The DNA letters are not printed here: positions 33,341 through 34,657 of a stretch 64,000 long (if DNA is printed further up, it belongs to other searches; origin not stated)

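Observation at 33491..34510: Secreted triple-repeat beta-sandwich protein with His/Gly-rich inserts ending in Cys-aromatic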

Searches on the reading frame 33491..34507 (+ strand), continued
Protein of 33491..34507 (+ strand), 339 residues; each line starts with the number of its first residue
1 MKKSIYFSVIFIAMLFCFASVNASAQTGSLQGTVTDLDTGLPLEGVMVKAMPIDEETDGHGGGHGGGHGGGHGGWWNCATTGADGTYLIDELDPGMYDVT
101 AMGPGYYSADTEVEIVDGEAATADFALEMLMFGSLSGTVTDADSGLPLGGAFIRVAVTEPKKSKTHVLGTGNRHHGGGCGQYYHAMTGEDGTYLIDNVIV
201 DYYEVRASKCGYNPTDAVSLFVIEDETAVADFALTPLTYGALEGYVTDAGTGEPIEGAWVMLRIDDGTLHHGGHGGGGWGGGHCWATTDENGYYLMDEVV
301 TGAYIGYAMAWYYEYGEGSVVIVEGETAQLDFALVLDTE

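Call 17: find_related_loci(query=A1, collection=genome_contigs, flank=10000)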
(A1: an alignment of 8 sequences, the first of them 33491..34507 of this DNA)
Query A1 (339 aa) in genome_contigs; peptide patterns used: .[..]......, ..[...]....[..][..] (x = any residue, [..] = any of these).
303 stretches matched a pattern; 22 encode a relative of the query (tblastn E <= 1e-3); 22 distinct loci.
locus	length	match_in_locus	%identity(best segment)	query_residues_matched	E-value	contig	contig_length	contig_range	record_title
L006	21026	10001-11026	74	1-339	9e-150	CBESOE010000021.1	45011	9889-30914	MAG TPA_asm: uncultured bacterium isolate SRR7614707_binner13_Refined_28 genome assembly, contig: ERZ25083858.32, whole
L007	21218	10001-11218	41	9-334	8e-47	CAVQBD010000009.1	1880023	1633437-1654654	MAG: uncultured Holophagae bacterium isolate MFD09964.bin.1.27 genome assembly, contig: contig_8997, whole genome shotgu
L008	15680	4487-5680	38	1-334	9e-50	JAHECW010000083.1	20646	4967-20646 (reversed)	MAG: Acidobacteria bacterium isolate Ww181 NODE_4779_length_20646_cov_3.662607, whole genome shotgun sequence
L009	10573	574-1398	28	1-334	7e-20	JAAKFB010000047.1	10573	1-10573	MAG: Chlamydiae bacterium isolate K1000_chlam_2 K1000chlam2_47, whole genome shotgun sequence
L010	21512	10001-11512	27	28-334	7e-15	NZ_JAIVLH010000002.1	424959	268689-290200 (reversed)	Metabacillus niabensis strain EaN21-8 EaN21-8_ctg002, whole genome shotgun sequence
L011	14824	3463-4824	31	17-259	3e-12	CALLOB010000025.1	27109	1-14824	MAG: uncultured Phycisphaerae bacterium isolate R1_Bin_METABAT__114_1 genome assembly, contig: c_000001898425, whole gen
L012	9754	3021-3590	30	3-250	2e-12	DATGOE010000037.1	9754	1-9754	MAG TPA_asm: Natronosporangium sp. isolate SMAG_U10361 k141_1101961, whole genome shotgun sequence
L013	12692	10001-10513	31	14-262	6e-9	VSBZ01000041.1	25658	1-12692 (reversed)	MAG: Micromonosporaceae bacterium isolate ZCMRG03 NODE_469_length_25658_cov_4.135600, whole genome shotgun sequence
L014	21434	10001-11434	28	18-260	2e-8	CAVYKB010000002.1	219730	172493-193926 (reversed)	MAG: uncultured Acidimicrobiia bacterium isolate MFD01275.bin.2.154 genome assembly, contig: contig_146, whole genome sh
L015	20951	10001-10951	25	76-246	2e-8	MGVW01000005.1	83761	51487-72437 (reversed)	MAG: Euryarchaeota archaeon RBG_13_57_23 RBG_13_scaffold_1190, whole genome shotgun sequence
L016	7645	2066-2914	24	26-332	3e-8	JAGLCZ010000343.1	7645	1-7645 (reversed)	MAG: Candidatus Hydrogenedentota bacterium isolate SW_4_2 ROV167.bin.2.fa_343, whole genome shotgun sequence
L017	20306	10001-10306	33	9-127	3e-8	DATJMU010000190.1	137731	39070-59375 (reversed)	MAG TPA_asm: Terracidiphilus sp. isolate SMAG_U14843 k141_3843262, whole genome shotgun sequence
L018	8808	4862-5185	34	1-234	9e-8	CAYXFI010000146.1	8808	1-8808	MAG TPA_asm: uncultured Cytophagia bacterium isolate SRP338002_co1_109 genome assembly, contig: NODE_7398_length_8808_co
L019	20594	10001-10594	36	81-334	5e-7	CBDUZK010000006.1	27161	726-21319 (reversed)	MAG TPA_asm: uncultured bacterium isolate SRR22302361_concoct_155 genome assembly, contig: ERZ25748748.567, whole genome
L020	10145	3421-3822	28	7-165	2e-6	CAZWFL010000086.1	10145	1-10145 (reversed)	MAG TPA_asm: uncultured Rikenellaceae bacterium isolate SRP241326_co4_176 genome assembly, contig: NODE_8159_length_1014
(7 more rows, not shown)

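Call 26: predict_structure(alignment_id=A2)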
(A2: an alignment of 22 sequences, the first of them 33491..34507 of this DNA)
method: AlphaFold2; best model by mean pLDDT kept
length: 339 residues; sequences in the alignment: 22
mean_pLDDT: 81.1   pTM: 0.66
mean pLDDT of the five models: 81.1, 80.2, 80.0, 79.5, 79.0
residues with pLDDT >= 90: 197; 70-90: 61; 50-70: 25; < 50: 56
segments of 3 or more residues with pLDDT < 50: 56-75, 161-172, 174-180, 267-282
pLDDT, mean of each block of 10 residues (from residue 1): 68 67 70 96 96 59 38 64 97 92 89 92 93 96 97 83 38 38 87 94 90 90 95 94 98 97 59 35 81 94 92 94 96 89
secondary structure, 60 per line:
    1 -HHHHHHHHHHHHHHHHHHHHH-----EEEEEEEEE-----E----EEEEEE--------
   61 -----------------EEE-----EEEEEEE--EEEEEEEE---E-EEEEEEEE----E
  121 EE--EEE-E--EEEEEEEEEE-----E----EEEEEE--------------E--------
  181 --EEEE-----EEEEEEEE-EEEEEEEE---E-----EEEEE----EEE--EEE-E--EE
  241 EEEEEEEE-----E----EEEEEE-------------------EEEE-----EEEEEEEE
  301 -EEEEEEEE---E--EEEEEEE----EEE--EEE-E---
elements in order: H2-22 E28-36 E47-52 E78-80 E86-92 E95-102 E108-115 E120-122 E125-127 E132-141 E152-157 E183-186 E192-199 E201-208 E218-222 E227-229 E232-234 E239-248 E259-264 E284-287 E293-300 E302-309 E316-322 E327-329 E332-334
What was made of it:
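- On Pfam PF13620 CarboxypepD_reg (transthyretin clan): AlphaFold domains have pLDDT >90 (call 26).
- On Prion-octarepeat-type Cu(II) site (functional analogy, not homology): pLDDT <50 for 56-75, 161-180 and 267-282, with no secondary structure (call 26).
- Checked: It is modelled as a helix at residues 2-22 (call 26). The inserts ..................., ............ and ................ all lie between strands 2 and 3 of their domain (DSSP on the model, call 26).
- The AlphaFold model has mean pLDDT 81, with three confident sandwiches and disordered inserts at 56-75, 161-180 and 267-282 (call 26). The loops are predicted disordered (call 26).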

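Call 29: fold_search(model_id=the predicted structure, library=pdb)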
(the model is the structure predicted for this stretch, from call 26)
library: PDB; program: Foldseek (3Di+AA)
matches with E <= 10: 955; with E <= 0.001: 136
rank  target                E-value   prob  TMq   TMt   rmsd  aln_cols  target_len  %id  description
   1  6fwv_B                3.8e-17  1.00  0.26  0.18  19.9       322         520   16  The Bacillus anthracis TIE protein (released 2018-08-08)
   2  6fwv_A                1.0e-16  1.00  0.26  0.18  20.2       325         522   16  The Bacillus anthracis TIE protein (released 2018-08-08)
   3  4oq1                  3.6e-13  1.00  0.40  0.41  15.9       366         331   11  Structure of the Streptococcal ancillary pilin (released 2014-04-23)
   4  3rkp_A                5.5e-11  1.00  0.23  0.22  21.0       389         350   11  Crystal structure of BcpA*(D312A), the major pilin subunit of Bacillus cereus (released 2012-05-30)
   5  3kpt_B                1.6e-10  1.00  0.24  0.23  20.4       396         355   11  Crystal structure of BcpA, the major pilin subunit of Bacillus cereus (released 2009-11-24)
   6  3rkp_B                1.9e-10  1.00  0.23  0.22  20.5       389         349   12  Crystal structure of BcpA*(D312A), the major pilin subunit of Bacillus cereus (released 2012-05-30)
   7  4hss_A                6.9e-10  1.00  0.23  0.19  21.0       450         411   12  Structure of the Full-Length Major Pilin SpaD from Corynebacterium diphtheriae (released 2013-11-13)
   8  4hss_B                9.8e-10  1.00  0.24  0.21  20.2       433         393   13  Structure of the Full-Length Major Pilin SpaD from Corynebacterium diphtheriae (released 2013-11-13)
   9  3kpt_A                1.4e-09  1.00  0.23  0.22  20.9       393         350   12  Crystal structure of BcpA, the major pilin subunit of Bacillus cereus (released 2009-11-24)
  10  7vcr_A                3.0e-09  1.00  0.22  0.18  19.0       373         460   12  Crystal Structure of PitA fragment from pilus islet-2 of Streptococcus oralis (released 2022-06-01)
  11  7vcr_B                5.8e-09  1.00  0.23  0.19  18.8       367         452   12  Crystal Structure of PitA fragment from pilus islet-2 of Streptococcus oralis (released 2022-06-01)
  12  3phs                  7.9e-09  1.00  0.37  0.50   8.0       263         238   15  Crystal Structure of GBS52, the minor pilin in gram-positive pathogen Streptococcus agalactiae (released 2010-11-17)
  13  5z24_B                8.7e-09  1.00  0.21  0.17  20.9       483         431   10  Crystal structure of shaft pilin spaD from Lactobacillus rhamnosus GG - K365A mutant (released 2018-06-20)
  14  10ps                  2.4e-08  1.00  0.22  0.14  23.5       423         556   12  Crystal structure of SdrD A2-A3-B1-B2 domains from Staphylococcus aureus JH1 (released 2026-02-11)
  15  5hts_D                3.8e-08  1.00  0.24  0.29  11.8       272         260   14  Crystal structure of shaft pilin spaA from Lactobacillus rhamnosus GG - D295N mutant (released 2016-07-20)
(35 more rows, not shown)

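Call 30: find_encoding_contigs(protein=P0025, flank=8000, max_places=2)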
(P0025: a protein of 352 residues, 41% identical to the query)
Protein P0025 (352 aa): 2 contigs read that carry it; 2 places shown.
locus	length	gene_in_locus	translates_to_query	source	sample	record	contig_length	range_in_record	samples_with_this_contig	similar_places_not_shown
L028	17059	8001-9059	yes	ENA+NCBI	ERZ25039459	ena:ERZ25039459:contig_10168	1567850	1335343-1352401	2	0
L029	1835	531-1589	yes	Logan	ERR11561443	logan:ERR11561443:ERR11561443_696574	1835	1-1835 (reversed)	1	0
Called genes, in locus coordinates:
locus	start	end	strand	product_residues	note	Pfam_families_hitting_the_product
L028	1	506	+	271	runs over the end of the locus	-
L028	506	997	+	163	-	-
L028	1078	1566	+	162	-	PF13474:SnoaL_3, PF14534:DUF4440, PF12680:SnoaL_2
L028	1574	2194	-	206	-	-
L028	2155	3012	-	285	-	-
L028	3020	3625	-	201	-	PF13036:LpoB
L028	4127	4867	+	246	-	PF00027:cNMP_binding, PF13545:HTH_Crp_2, PF00325:Crp (faint)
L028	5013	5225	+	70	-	PF08984:DUF1858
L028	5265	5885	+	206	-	PF20046:DUF6448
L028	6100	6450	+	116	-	PF01814:Hemerythrin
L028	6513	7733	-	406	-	PF00754:F5_F8_type_C, PF00691:OmpA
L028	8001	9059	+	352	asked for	PF13620:CarboxypepD_reg, PF13715:CarbopepD_reg_2 (faint), PF09430:EMC7_beta-sandw (faint), PF14686:fn3_3 (faint), PF17210:SdrD_B (faint), PF17802:SpaA (faint), PF22904:NOMO1-like_2nd (faint), PF13620:CarboxypepD_reg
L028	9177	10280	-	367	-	PF00724:Oxidored_FMN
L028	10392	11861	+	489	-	PF13520:AA_permease_2, PF00324:AA_permease, PF13906:AA_permease_C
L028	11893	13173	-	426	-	PF00753:Lactamase_B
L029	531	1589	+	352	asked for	PF13620:CarboxypepD_reg, PF13715:CarbopepD_reg_2 (faint), PF09430:EMC7_beta-sandw (faint), PF14686:fn3_3 (faint), PF17210:SdrD_B (faint), PF17802:SpaA (faint), PF22904:NOMO1-like_2nd (faint), PF13620:CarboxypepD_reg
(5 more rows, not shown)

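Call 31: find_related_loci(query=A1, collection=metagenome_contigs, flank=6000)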
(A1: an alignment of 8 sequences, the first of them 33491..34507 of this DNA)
Query A1 (339 aa) in metagenome_contigs; peptide patterns used: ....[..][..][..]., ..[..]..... (x = any residue, [..] = any of these).
600 stretches matched a pattern (row limit reached: there are more); 3 encode a relative of the query (tblastn E <= 1e-3); 3 distinct loci.
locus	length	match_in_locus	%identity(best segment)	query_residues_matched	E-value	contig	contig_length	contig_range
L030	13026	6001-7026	74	1-339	9e-151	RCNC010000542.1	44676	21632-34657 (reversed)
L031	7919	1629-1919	30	28-336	8e-9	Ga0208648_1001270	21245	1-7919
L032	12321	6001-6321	31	27-143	1e-6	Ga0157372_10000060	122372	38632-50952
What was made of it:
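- Tried and rejected: The metagenome scan for more loci returned only 3 loci, of which one was an ortholog (call 31).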

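Call 32: find_encoding_contigs(protein=P0004, flank=5000, max_places=2)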
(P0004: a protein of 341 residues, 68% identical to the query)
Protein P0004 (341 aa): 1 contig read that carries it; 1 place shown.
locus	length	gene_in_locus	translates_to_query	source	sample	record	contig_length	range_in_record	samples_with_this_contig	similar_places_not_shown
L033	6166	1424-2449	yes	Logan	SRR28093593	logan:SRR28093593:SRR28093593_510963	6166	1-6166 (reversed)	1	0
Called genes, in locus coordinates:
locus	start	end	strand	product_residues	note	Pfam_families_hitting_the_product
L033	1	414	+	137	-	?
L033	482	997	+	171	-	PF00881:Nitroreductase, PF14512:TM1586_NiRdase (faint), PF00881:Nitroreductase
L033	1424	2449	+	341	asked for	PF13620:CarboxypepD_reg, PF13715:CarbopepD_reg_2 (faint), PF17802:SpaA (faint), PF09430:EMC7_beta-sandw (faint), PF22904:NOMO1-like_2nd (faint), PF13620:CarboxypepD_reg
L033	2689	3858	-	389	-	PF00534:Glycos_transf_1, PF13692:Glyco_trans_1_4, PF13524:Glyco_trans_1_2 (weak)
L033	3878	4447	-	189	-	-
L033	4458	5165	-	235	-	PF01168:Ala_racemase_N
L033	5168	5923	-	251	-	PF02591:Zn_ribbon_9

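Call 33: find_encoding_contigs(protein=P0003, flank=5000, max_places=2)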
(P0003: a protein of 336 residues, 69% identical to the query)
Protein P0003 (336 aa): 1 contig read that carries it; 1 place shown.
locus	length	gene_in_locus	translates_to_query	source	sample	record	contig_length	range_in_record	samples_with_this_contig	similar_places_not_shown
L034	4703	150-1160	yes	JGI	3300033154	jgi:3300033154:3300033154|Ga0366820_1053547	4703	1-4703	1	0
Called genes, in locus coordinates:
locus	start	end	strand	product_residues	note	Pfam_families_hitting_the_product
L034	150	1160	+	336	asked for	PF13620:CarboxypepD_reg, PF13715:CarbopepD_reg_2 (faint), PF17802:SpaA (faint), PF22904:NOMO1-like_2nd (faint), PF13620:CarboxypepD_reg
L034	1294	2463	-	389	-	PF13579:Glyco_trans_4_4 (faint), PF00534:Glycos_transf_1, PF13692:Glyco_trans_1_4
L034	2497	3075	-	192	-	-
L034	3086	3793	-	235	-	PF01168:Ala_racemase_N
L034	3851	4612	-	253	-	PF02591:Zn_ribbon_9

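Call 34: find_encoding_contigs(protein=P0006, flank=5000, max_places=2)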
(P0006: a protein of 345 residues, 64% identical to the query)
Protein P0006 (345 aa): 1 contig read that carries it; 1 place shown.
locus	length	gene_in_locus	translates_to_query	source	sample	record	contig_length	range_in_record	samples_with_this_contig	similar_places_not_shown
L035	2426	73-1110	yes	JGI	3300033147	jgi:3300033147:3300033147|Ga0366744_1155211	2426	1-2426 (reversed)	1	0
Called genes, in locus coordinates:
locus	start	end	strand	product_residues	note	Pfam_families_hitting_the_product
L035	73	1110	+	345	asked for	PF13620:CarboxypepD_reg, PF13715:CarbopepD_reg_2 (faint), PF22904:NOMO1-like_2nd (faint), PF09430:EMC7_beta-sandw (faint), PF13620:CarboxypepD_reg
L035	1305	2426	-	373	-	?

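Call 35: find_encoding_contigs(protein=P0002, flank=5000, max_places=2)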
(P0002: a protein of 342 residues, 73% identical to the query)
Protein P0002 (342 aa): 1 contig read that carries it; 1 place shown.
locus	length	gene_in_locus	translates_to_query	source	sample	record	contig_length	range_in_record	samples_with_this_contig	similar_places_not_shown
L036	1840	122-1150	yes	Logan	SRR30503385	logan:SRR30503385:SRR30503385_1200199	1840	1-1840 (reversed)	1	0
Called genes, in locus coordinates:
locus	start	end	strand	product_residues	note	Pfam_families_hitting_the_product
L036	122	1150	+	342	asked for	PF22904:NOMO1-like_2nd (faint), PF13620:CarboxypepD_reg, PF13715:CarbopepD_reg_2 (faint), PF17802:SpaA (faint), PF13620:CarboxypepD_reg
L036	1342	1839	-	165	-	?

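Call 50: search_protein_representatives(alignment_id=A1)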
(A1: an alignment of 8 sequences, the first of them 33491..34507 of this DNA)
Query: 8 sequences, 340 profile positions. Proteins with E-value up to 0.001 (for the whole library): 18552; up to 1e-10: 4581; up to 1e-30: 433. The best 150 are listed.
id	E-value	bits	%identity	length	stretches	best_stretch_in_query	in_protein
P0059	0.0e+00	1200.5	-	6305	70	6-149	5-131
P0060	7.5e-232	784.6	-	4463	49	74-259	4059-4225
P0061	2.1e-222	753.6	-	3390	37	71-262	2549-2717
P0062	1.0e-215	731.6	-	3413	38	7-147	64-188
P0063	3.9e-206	700.1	-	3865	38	73-153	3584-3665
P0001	1.9e-187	638.6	-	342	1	1-340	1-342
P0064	3.3e-183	624.7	-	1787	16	69-150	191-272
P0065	2.8e-180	615.1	-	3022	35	73-152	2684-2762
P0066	1.1e-175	599.9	-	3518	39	72-147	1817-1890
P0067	7.1e-174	594.0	-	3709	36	74-153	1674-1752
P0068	6.5e-165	564.6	-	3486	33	72-149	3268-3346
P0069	4.0e-162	555.4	-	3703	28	73-263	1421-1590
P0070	7.6e-158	541.3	-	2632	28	74-264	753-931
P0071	5.3e-150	515.5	-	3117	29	72-149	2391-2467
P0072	6.2e-137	472.6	-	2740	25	75-336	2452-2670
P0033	9.1e-52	192.6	-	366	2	9-148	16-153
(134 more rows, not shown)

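Call 53: search_protein_families(library=pfam, proteins=[P0053], max_evalue=10)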
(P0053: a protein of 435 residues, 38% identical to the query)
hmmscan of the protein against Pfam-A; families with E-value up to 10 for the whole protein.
P0053 (435 aa): 9 families
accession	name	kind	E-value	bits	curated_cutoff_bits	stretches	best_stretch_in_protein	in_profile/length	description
PF13620.12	CarboxypepD_reg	-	2.7e-13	50.5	32.3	1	25-116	1-82/82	Carboxypeptidase regulatory-like domain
PF18962.6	Por_Secre_tail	-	3.7e-07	30.8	27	1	354-427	2-69/75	Secretion system C-terminal sorting domain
PF13715.12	CarbopepD_reg_2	-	1.5e-06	28.5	32.2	2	64-116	25-77/88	CarboxypepD_reg-like domain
PF13860.13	FlgD_ig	-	0.0038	17.6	27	1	362-411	10-62/79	FlgD Ig-like domain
PF02369.22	Big_1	-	0.055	14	34.9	1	16-46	11-41/93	Bacterial Ig-like domain (group 1)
PF14686.12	fn3_3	-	0.12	12.6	24.4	1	62-109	24-73/75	Polysaccharide lyase family 4, domain II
PF17802.7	SpaA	-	0.18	12.4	23.1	1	27-109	4-80/91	Prealbumin-like fold domain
PF23061.1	CUB_M02D8_5_2nd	-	0.24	12.2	30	1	346-417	12-86/114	M02D8_5-like, second CUB domain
PF01280.26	Ribosomal_L19e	-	0.34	11.3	25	1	389-414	8-33/53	Ribosomal protein L19e, N-terminal domain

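Call 60: find_encoding_contigs(protein=P0033, flank=7000, max_places=1)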
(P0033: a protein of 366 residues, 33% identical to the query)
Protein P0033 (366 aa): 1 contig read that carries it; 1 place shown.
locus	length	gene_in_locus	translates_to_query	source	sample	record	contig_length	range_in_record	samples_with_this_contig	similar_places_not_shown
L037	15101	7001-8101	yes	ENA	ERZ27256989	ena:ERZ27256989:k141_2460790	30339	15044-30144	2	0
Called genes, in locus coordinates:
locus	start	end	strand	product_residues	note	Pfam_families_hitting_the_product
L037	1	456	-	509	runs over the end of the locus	PF07452:CHRD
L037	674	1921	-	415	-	-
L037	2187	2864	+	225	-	PF04542:Sigma70_r2, PF07638:Sigma70_ECF, PF08281:Sigma70_r4_2, PF04545:Sigma70_r4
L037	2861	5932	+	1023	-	PF00069:Pkinase, PF07714:PK_Tyr_Ser-Thr, PF12895:ANAPC3 (faint), PF13371:TPR_9 (faint), PF13432:TPR_16 (weak), PF14559:TPR_19 (weak), PF13432:TPR_16 (weak), PF07719:TPR_2 (weak), +11 more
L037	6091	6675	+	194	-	-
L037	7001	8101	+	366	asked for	PF13620:CarboxypepD_reg (weak), PF09430:EMC7_beta-sandw (faint), PF17802:SpaA (faint), PF17210:SdrD_B (faint), PF22904:NOMO1-like_2nd (faint), PF08308:PEGA (faint), PF13620:CarboxypepD_reg, PF13715:CarbopepD_reg_2 (weak)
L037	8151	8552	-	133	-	PF00578:AhpC-TSA (weak)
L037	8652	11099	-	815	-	PF00515:TPR_1 (faint), PF07719:TPR_2 (faint), PF13181:TPR_8 (faint), PF13374:TPR_10 (faint), PF13428:TPR_14 (faint), PF13432:TPR_16 (faint), PF13424:TPR_12, PF12770:CHAT, +1 more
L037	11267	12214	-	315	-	-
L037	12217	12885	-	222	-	-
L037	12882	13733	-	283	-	-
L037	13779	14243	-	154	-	-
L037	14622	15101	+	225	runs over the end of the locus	?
